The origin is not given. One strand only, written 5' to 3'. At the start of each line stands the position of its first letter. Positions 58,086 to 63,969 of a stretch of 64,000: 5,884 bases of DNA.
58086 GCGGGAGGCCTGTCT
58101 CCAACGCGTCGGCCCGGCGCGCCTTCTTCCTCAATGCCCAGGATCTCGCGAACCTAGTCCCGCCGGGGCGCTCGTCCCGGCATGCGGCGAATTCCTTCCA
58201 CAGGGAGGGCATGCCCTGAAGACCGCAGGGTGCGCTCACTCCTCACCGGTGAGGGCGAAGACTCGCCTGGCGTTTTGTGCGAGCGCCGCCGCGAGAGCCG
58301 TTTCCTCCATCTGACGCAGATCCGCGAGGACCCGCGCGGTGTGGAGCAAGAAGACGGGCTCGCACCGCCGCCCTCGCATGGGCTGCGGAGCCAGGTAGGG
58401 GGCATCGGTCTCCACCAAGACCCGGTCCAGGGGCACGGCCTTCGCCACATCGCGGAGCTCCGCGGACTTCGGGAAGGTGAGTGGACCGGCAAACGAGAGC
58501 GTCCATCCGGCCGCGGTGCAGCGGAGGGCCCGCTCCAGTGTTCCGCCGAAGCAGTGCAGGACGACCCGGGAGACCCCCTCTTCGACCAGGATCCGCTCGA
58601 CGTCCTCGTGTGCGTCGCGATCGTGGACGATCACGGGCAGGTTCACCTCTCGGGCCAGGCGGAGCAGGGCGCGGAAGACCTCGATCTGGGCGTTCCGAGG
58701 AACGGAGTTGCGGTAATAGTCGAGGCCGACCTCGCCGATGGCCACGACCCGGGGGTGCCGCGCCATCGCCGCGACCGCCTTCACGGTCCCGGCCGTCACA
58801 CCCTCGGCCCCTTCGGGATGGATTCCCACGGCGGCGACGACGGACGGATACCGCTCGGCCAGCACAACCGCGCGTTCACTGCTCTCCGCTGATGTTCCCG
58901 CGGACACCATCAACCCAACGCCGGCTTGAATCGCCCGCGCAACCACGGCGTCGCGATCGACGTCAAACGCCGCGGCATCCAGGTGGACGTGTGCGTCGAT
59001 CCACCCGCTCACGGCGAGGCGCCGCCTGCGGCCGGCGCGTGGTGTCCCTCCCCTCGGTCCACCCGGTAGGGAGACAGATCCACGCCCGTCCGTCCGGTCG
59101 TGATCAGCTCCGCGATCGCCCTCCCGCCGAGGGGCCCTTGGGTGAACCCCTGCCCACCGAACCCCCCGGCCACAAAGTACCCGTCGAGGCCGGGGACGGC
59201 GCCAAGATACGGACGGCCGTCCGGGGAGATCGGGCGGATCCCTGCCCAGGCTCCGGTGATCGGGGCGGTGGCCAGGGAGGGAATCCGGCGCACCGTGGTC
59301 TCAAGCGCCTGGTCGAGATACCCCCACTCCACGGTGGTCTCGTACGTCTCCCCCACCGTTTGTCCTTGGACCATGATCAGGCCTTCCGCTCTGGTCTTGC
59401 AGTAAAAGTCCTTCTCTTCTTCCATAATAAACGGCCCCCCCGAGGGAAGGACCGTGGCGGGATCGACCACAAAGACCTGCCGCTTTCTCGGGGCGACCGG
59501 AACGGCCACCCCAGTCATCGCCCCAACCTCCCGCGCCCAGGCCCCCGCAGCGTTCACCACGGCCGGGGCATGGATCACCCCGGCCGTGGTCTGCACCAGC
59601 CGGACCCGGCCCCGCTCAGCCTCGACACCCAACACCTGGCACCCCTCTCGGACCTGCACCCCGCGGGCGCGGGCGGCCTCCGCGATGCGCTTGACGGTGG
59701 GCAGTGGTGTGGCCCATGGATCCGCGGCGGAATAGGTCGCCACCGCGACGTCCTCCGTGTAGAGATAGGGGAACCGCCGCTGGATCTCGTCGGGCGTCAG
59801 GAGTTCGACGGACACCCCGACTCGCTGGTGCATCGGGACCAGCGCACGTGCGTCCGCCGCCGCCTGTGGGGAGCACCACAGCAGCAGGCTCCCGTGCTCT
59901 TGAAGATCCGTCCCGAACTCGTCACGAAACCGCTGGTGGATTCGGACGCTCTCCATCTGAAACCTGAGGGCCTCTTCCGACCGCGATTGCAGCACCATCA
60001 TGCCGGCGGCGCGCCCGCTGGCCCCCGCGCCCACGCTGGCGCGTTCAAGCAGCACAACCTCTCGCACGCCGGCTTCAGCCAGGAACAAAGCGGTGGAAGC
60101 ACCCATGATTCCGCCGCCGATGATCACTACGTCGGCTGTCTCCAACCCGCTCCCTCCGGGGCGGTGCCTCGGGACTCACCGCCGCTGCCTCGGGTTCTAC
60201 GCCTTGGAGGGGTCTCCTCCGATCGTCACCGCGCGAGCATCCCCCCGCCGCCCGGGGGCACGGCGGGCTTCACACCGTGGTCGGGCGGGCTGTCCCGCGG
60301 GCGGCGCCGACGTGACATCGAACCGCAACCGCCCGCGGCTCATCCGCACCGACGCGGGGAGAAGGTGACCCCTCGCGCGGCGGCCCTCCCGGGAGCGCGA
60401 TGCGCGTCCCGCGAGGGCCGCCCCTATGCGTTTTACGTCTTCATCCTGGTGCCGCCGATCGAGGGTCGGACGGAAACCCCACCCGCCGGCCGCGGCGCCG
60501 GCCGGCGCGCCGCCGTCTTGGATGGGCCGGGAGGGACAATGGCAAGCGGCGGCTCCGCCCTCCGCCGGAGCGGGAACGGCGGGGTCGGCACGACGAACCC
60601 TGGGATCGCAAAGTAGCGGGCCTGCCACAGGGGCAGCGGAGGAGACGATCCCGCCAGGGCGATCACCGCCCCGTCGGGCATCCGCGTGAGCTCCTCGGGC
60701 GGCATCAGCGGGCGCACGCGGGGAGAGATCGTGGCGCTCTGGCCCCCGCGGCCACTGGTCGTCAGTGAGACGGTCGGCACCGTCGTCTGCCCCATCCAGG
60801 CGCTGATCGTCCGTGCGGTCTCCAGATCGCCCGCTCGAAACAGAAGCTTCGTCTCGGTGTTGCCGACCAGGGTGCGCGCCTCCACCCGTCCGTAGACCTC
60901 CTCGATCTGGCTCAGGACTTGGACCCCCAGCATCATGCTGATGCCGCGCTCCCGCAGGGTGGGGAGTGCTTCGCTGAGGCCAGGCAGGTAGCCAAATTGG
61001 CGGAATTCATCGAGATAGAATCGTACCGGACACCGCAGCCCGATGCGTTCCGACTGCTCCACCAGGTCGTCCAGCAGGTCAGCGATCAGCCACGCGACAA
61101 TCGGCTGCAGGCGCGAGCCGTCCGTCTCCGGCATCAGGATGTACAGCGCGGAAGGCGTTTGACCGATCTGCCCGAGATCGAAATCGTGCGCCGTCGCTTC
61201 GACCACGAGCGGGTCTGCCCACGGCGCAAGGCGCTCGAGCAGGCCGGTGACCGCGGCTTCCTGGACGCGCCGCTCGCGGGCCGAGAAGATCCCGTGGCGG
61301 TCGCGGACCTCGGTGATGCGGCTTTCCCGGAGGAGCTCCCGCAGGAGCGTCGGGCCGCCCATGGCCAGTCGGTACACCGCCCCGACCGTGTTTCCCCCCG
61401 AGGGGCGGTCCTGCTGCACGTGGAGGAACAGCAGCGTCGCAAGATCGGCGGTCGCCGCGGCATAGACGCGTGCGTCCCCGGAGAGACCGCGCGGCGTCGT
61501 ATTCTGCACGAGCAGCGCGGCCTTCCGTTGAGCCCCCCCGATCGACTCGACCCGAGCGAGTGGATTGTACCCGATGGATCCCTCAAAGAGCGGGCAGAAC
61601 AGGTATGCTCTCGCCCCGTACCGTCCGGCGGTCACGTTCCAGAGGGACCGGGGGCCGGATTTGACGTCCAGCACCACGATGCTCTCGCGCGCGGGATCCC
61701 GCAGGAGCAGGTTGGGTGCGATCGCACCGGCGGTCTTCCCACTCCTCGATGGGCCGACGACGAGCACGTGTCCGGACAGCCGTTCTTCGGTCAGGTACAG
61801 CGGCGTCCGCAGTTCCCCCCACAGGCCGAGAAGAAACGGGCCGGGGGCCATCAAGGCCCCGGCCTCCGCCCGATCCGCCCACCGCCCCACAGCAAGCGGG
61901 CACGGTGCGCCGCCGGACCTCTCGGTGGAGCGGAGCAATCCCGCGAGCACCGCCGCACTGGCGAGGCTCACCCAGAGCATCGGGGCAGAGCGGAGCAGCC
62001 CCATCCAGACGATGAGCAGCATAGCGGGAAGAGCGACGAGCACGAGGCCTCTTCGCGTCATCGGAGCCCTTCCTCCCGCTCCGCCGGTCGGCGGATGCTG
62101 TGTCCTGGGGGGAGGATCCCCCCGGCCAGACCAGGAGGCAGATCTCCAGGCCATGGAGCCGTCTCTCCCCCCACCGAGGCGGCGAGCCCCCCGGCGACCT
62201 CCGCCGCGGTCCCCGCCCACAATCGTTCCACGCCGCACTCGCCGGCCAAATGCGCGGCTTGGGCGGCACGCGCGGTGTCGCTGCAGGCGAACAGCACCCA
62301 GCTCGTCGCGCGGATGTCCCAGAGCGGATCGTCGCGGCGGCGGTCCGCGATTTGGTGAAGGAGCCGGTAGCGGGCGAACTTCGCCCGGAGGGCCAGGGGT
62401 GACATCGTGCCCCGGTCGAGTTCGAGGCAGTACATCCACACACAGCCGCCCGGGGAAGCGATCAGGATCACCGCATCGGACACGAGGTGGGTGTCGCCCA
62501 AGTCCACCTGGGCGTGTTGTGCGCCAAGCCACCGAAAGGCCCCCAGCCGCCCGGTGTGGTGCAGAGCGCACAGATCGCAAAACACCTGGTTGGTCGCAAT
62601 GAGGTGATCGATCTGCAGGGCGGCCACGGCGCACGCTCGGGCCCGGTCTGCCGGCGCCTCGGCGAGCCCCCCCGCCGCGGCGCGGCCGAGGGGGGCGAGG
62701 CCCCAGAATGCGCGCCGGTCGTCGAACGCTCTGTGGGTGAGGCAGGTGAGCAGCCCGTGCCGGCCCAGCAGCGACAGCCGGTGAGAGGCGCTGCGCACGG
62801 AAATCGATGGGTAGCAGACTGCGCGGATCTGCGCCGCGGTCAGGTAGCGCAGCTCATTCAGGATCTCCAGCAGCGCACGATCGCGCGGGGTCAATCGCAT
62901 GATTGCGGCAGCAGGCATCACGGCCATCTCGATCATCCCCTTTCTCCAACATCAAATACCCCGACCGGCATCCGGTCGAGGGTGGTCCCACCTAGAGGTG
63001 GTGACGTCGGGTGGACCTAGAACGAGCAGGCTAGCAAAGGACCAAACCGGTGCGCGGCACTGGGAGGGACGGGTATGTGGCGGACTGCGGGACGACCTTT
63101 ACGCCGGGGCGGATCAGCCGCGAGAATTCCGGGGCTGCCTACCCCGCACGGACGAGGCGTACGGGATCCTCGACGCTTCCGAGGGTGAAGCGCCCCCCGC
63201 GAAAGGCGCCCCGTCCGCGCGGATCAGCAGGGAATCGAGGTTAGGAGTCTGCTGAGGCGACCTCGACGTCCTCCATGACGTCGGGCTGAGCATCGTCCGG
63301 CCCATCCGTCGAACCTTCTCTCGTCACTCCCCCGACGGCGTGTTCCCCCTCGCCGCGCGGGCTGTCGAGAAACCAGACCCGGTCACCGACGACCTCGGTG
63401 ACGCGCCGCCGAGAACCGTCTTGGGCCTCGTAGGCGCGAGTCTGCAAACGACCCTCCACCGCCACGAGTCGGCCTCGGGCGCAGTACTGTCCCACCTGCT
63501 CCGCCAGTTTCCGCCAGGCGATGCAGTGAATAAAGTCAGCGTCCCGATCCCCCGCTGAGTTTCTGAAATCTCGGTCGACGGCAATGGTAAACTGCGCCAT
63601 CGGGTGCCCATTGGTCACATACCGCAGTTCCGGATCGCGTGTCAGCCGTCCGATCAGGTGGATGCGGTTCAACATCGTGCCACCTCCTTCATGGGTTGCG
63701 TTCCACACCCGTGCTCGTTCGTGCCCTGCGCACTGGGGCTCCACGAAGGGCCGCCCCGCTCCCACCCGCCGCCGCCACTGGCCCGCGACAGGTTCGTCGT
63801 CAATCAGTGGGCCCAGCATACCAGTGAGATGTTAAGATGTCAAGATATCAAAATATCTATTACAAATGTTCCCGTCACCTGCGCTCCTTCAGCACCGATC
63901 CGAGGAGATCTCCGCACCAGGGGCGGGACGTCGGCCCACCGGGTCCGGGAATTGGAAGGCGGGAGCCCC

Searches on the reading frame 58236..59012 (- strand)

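Call 83: search_protein_families(library=pfam, proteins=[window:58236-59012:-], max_evalue=0.001)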
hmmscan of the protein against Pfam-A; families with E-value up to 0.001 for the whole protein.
window:58236-59012:- (258 aa): 2 families
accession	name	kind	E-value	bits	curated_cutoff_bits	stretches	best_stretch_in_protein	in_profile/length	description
PF01026.27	TatD_DNase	-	5.8e-81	272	27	1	5-252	1-252/253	TatD related DNase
PF04909.20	Amidohydro_2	-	6.7e-05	23.2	26.4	1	11-253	33-288/289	Amidohydrolase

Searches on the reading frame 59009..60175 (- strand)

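Call 24: search_protein_families(library=pfam, proteins=[window:59009-60175:-], max_evalue=0.00001)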
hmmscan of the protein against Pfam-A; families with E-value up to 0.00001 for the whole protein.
window:59009-60175:- (388 aa): 4 families
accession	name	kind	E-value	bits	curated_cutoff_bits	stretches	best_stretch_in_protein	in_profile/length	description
PF01266.30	DAO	-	1.4e-71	242.3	27.9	1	15-357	1-353/353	FAD dependent oxidoreductase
PF01494.25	FAD_binding_3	-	5.9e-09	36.1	22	1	14-214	2-161/349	FAD binding domain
PF07992.20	Pyr_redox_2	-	3.8e-08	33.5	26.1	0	14-75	143-203/291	Pyridine nucleotide-disulphide oxidoreductase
PF13738.12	Pyr_redox_3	-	3.5e-06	26.9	30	0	17-50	1-34/305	Pyridine nucleotide-disulphide oxidoreductase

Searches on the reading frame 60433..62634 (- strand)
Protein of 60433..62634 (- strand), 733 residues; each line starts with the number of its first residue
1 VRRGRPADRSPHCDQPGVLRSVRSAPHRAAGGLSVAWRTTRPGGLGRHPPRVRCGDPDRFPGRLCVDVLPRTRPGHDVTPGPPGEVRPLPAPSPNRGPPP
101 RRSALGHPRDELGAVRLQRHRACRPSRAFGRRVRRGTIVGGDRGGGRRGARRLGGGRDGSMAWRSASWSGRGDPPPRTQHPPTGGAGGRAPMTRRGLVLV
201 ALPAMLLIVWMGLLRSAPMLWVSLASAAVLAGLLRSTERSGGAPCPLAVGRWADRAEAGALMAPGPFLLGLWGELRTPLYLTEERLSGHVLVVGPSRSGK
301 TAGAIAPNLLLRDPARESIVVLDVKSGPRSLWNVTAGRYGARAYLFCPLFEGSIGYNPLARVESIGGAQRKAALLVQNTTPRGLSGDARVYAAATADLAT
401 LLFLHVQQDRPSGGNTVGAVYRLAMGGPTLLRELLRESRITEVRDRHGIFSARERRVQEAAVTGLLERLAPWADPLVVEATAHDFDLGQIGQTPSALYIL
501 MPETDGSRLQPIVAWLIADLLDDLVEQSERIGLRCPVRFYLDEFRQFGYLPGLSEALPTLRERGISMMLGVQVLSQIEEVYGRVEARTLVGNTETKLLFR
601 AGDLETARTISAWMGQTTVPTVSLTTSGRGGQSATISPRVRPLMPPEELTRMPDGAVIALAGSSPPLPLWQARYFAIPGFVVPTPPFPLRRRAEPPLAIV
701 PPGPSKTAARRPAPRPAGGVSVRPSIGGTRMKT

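Call 83: search_protein_families(library=pfam, proteins=[window:60433-62634:-], max_evalue=0.001)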
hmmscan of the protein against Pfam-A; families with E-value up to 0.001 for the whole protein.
window:60433-62634:- (733 aa): 3 families
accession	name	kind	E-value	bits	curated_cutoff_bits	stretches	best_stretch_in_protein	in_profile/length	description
PF02534.20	T4SS-DNA_transf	-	8.7e-50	170.3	20.1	1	288-678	45-449/468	Type IV secretory system Conjugative DNA transfer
PF12696.13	TraG-D_C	-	9.4e-30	103.6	22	1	536-653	1-125/126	TraM recognition site of TraD and TraG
PF10412.15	TrwB_AAD_bind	-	7.3e-20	71.6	20.5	1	494-655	205-369/387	Type IV secretion-system coupling protein DNA-binding domain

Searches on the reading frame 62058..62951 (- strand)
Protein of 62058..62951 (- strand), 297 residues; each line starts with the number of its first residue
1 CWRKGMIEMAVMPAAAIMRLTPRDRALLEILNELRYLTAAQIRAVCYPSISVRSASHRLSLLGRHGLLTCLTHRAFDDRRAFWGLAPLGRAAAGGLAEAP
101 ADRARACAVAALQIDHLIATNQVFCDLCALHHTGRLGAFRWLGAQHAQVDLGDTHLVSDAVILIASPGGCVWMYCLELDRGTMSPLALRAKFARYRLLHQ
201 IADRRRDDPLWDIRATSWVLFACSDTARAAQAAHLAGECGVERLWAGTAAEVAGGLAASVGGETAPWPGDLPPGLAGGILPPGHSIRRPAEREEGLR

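Call 24: search_protein_families(library=pfam, proteins=[window:62058-62951:-], max_evalue=0.00001)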
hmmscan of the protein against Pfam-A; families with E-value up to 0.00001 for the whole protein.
window:62058-62951:- (297 aa): 1 family
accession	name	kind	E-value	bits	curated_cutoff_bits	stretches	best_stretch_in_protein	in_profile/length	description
PF13814.12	Replic_Relax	-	3.1e-20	73.5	25.3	1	28-200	1-177/191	Replication-relaxation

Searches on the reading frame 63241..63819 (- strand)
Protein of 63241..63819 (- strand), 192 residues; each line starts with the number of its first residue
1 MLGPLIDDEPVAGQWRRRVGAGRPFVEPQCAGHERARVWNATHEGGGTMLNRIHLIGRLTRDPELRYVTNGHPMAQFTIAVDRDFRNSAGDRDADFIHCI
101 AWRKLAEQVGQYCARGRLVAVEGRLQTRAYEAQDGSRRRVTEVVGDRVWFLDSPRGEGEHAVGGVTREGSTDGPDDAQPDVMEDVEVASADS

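Call 83: search_protein_families(library=pfam, proteins=[window:63241-63819:-], max_evalue=0.001)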
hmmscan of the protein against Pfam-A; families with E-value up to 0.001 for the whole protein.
window:63241-63819:- (192 aa): 1 family
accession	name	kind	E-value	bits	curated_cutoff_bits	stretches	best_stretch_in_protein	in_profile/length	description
PF00436.31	SSB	-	3.9e-33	114.1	26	1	50-150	1-103/104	Single-strand binding protein family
